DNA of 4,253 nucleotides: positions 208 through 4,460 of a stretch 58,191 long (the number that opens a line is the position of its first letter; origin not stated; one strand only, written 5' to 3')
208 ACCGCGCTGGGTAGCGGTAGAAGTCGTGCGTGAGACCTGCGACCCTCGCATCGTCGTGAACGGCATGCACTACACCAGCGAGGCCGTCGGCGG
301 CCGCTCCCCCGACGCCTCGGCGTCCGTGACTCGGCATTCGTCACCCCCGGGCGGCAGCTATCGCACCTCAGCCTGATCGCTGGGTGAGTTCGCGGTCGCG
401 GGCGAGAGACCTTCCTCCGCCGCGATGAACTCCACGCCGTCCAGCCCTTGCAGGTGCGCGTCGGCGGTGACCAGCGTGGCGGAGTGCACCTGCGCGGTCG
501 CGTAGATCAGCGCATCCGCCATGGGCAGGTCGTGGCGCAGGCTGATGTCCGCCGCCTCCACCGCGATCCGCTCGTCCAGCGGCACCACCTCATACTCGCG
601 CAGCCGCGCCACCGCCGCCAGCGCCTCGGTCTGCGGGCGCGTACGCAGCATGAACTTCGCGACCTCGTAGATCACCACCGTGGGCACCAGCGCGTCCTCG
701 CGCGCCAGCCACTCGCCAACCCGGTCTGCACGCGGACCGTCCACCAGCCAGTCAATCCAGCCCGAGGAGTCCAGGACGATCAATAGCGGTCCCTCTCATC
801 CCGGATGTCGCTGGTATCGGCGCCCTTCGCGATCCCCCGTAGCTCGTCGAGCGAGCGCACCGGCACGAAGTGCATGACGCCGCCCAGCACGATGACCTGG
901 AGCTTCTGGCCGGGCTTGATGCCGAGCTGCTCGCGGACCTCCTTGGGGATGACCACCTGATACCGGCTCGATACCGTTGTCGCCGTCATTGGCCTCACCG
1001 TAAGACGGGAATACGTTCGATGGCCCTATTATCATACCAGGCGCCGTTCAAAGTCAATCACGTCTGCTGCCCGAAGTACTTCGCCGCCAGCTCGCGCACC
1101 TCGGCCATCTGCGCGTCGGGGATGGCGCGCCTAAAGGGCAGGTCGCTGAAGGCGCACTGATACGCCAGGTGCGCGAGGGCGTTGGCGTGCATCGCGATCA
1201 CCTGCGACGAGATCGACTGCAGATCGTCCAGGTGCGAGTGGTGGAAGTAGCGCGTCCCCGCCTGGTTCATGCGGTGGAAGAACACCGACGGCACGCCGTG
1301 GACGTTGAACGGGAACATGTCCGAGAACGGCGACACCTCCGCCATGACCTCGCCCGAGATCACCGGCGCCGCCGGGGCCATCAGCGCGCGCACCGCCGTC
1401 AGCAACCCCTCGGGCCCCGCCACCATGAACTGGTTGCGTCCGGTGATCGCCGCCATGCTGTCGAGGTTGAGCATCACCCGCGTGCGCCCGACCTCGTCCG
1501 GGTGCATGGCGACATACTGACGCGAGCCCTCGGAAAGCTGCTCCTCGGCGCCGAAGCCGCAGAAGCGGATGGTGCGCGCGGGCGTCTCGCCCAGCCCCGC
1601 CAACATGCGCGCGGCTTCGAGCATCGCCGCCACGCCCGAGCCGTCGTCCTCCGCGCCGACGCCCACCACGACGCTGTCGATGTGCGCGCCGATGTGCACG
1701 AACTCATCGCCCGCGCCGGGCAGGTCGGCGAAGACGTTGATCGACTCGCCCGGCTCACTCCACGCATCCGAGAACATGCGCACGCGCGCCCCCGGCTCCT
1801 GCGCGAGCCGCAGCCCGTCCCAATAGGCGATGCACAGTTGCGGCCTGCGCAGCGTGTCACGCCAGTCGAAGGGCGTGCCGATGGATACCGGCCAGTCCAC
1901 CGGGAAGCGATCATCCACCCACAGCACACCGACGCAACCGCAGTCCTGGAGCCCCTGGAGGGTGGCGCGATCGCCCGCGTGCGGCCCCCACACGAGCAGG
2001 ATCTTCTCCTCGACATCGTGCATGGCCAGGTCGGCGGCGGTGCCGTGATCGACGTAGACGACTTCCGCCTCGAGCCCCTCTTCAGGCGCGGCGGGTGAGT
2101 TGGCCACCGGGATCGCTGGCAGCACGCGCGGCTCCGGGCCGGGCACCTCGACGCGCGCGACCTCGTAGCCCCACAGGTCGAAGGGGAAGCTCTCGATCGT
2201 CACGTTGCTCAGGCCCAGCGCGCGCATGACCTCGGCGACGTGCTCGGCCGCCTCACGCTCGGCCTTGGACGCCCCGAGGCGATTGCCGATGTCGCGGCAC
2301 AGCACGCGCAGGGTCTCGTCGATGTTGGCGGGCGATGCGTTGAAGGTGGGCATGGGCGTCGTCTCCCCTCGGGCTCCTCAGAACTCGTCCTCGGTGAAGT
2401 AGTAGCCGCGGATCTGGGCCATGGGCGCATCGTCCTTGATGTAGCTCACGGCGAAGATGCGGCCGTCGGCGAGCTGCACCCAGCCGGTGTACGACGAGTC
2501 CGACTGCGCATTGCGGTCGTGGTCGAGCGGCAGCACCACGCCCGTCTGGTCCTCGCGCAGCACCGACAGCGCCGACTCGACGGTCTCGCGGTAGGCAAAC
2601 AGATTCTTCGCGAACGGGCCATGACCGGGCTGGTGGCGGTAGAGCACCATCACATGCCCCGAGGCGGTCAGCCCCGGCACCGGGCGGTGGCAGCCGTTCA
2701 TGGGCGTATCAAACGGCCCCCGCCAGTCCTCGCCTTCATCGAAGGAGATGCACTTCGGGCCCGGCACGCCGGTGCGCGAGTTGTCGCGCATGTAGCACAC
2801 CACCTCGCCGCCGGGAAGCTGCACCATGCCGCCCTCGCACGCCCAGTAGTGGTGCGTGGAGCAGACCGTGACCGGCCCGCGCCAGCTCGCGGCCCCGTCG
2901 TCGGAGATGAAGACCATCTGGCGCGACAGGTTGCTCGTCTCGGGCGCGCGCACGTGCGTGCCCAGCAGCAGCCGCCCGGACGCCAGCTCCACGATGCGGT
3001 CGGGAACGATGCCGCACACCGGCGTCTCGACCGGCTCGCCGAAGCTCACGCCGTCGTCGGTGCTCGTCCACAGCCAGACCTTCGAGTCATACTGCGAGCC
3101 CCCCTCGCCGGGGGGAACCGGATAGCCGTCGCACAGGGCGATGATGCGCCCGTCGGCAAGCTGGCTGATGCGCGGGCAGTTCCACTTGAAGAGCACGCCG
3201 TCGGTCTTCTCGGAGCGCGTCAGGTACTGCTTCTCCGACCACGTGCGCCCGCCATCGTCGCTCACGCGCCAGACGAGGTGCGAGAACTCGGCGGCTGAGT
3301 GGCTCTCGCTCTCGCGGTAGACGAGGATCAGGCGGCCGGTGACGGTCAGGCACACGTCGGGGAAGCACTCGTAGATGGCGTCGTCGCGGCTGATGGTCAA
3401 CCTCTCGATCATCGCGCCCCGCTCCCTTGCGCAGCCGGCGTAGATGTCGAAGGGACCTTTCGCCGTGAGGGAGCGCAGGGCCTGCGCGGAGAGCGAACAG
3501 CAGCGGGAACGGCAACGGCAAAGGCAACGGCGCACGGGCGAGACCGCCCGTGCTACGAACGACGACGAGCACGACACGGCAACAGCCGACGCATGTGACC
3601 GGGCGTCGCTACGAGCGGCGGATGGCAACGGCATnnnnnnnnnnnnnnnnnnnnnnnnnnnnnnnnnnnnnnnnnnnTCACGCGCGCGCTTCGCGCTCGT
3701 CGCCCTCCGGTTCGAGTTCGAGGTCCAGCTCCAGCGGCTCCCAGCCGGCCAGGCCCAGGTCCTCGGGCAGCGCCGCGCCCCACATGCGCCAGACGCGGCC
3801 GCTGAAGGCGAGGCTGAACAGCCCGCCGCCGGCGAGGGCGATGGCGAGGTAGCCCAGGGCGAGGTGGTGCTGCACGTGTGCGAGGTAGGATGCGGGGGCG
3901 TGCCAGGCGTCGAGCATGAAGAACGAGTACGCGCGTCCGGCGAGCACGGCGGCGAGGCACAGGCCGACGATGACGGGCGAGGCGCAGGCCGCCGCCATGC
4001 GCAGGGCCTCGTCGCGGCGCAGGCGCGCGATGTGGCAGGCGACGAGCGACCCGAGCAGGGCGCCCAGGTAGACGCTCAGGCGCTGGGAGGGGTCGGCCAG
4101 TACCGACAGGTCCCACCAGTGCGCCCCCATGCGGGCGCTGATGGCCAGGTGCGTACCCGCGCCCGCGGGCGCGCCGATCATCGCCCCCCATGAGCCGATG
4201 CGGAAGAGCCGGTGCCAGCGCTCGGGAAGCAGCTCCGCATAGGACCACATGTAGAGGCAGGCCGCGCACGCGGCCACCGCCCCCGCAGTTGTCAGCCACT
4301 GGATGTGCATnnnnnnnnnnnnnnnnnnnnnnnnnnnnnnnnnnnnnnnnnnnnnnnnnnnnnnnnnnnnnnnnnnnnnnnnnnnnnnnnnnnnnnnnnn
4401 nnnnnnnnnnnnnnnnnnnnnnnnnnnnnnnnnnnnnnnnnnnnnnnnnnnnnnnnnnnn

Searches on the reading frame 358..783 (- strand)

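Call 93: search_protein_families(library=pfam, proteins=[window:358-783:-], max_evalue=0.001)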
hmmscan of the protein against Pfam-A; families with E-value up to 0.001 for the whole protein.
window:358-783:- (141 aa): 1 family
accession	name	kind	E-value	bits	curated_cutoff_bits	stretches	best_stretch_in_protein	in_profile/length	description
PF01850.27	PIN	-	3e-22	79.9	23.6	1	2-114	1-117/120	PIN domain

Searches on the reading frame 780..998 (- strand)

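Call 93: search_protein_families(library=pfam, proteins=[window:780-998:-], max_evalue=0.001)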
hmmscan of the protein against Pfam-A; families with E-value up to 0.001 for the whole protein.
window:780-998:- (72 aa): 1 family
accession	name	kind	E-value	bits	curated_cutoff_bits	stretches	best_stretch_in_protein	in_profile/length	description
PF04014.23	MazE_antitoxin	-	2.2e-11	44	24.7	1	7-39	2-34/48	Antidote-toxin recognition MazE, bacterial antitoxin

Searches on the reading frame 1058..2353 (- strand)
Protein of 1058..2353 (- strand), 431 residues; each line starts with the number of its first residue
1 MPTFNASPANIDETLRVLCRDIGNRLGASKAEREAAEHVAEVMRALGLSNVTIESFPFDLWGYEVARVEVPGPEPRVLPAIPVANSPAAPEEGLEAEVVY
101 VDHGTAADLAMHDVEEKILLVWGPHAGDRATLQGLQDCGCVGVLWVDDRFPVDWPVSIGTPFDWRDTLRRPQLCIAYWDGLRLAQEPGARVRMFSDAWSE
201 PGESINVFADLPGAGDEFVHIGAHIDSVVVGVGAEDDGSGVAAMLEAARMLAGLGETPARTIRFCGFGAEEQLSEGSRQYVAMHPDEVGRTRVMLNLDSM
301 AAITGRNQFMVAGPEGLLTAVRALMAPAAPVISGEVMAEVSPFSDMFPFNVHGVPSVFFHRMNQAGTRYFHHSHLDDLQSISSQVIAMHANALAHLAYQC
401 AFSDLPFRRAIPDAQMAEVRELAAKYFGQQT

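Call 3: search_protein_families(library=pfam, proteins=[window:1058-2353:-], max_evalue=0.1)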
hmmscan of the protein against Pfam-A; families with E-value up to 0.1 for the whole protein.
window:1058-2353:- (431 aa): 2 families
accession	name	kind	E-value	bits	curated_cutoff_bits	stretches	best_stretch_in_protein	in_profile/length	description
PF04389.22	Peptidase_M28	-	1.8e-34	119.6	21.3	1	206-396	1-192/193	Peptidase family M28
PF01546.33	Peptidase_M20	-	1.8e-08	35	24.6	1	225-359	24-173/206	Peptidase family M20/M25/M40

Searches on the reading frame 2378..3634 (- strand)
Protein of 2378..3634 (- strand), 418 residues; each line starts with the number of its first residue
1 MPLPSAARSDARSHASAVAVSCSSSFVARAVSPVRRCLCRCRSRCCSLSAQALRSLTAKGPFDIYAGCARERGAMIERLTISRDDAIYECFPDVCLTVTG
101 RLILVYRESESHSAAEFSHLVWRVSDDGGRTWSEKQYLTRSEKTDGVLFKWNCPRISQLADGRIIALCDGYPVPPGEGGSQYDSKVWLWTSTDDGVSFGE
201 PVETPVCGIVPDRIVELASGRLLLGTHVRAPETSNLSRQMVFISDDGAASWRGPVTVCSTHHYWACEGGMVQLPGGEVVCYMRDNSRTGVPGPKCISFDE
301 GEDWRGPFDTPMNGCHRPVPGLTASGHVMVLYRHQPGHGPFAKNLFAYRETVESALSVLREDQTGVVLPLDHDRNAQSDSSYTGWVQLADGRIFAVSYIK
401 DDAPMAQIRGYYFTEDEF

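Call 3: search_protein_families(library=pfam, proteins=[window:2378-3634:-], max_evalue=0.1)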
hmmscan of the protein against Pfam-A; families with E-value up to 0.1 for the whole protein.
window:2378-3634:- (418 aa): 3 families
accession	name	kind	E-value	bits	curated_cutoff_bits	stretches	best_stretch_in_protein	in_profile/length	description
PF13088.12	BNR_2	-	3.8e-15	56.4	31.4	1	102-393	3-275/277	BNR repeat-like domain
PF02012.26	BNR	-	0.032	14.6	27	0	124-133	2-11/12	BNR/Asp-box repeat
PF24316.1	Tli3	-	0.089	13.6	27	0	114-143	78-107/129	T6SS Tli3 immunity protein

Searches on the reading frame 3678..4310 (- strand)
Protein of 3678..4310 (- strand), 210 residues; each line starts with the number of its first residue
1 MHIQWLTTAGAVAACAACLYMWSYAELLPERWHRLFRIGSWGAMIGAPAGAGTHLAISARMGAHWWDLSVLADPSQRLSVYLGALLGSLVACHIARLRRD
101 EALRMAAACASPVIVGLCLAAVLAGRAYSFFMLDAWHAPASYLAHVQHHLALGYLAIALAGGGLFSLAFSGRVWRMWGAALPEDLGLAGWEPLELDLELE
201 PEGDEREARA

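Call 3: search_protein_families(library=pfam, proteins=[window:3678-4310:-], max_evalue=0.1)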
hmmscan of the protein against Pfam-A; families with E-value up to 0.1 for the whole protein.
window:3678-4310:- (210 aa): 0 families

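Call 4: search_protein_families(library=ncbifam, proteins=[window:3678-4310:-], max_evalue=0.1)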
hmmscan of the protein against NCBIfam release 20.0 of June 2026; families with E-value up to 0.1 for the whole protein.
window:3678-4310:- (210 aa): 0 families

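Call 52: find_homologous_proteins(query=window:3678-4310:-, max_evalue=0.001)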
Query window:3678-4310:- (210 aa): 11 proteins with E <= 0.001 among 4006 candidates.
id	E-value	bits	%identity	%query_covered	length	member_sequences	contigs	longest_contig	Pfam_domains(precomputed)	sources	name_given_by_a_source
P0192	9.1e-133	459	100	100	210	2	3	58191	-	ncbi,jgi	-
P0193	8.4e-94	332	73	100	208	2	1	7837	-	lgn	-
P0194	9.0e-81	289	92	62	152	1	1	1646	-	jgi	-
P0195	3.6e-75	271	63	100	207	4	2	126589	-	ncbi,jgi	-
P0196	2.1e-73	265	62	100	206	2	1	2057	-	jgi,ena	-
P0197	2.1e-68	249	59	99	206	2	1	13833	-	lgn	-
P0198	6.4e-67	244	59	100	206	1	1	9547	-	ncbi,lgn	ncbi:MAG: hypothetical protein AB7Y46_14715 [Armatimonadota bacterium]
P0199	1.7e-66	242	57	93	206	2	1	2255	-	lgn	-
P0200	4.4e-65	238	60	89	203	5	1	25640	-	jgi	-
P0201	1.7e-63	233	55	99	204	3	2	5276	-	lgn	-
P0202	1.5e-62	230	55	100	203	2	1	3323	-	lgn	-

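Call 76: predict_structure(alignment_id=A7)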
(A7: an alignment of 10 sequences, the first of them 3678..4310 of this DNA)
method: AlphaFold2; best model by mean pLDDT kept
length: 210 residues; sequences in the alignment: 10
mean_pLDDT: 85.1   pTM: 0.77
mean pLDDT of the five models: 85.1, 82.9, 82.8, 82.3, 81.0
residues with pLDDT >= 90: 133; 70-90: 48; 50-70: 4; < 50: 25
segments of 3 or more residues with pLDDT < 50: 186-210
pLDDT, mean of each block of 10 residues (from residue 1): 91 95 88 90 96 91 86 91 96 90 93 96 95 90 93 95 95 88 52 38 38
secondary structure, 60 per line:
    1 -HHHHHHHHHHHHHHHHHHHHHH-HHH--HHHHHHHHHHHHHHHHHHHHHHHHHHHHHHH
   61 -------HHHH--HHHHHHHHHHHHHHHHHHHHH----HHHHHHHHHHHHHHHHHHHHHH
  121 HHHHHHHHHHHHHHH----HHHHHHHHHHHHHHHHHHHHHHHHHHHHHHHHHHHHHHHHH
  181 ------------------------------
elements in order: H2-23 H30-60 H68-71 H74-94 H99-135 H140-180

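Call 84: search_protein_families(library=padloc, proteins=[window:3678-4310:-], max_evalue=0.01)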
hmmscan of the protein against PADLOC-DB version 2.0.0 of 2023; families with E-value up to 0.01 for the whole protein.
window:3678-4310:- (210 aa): 0 families
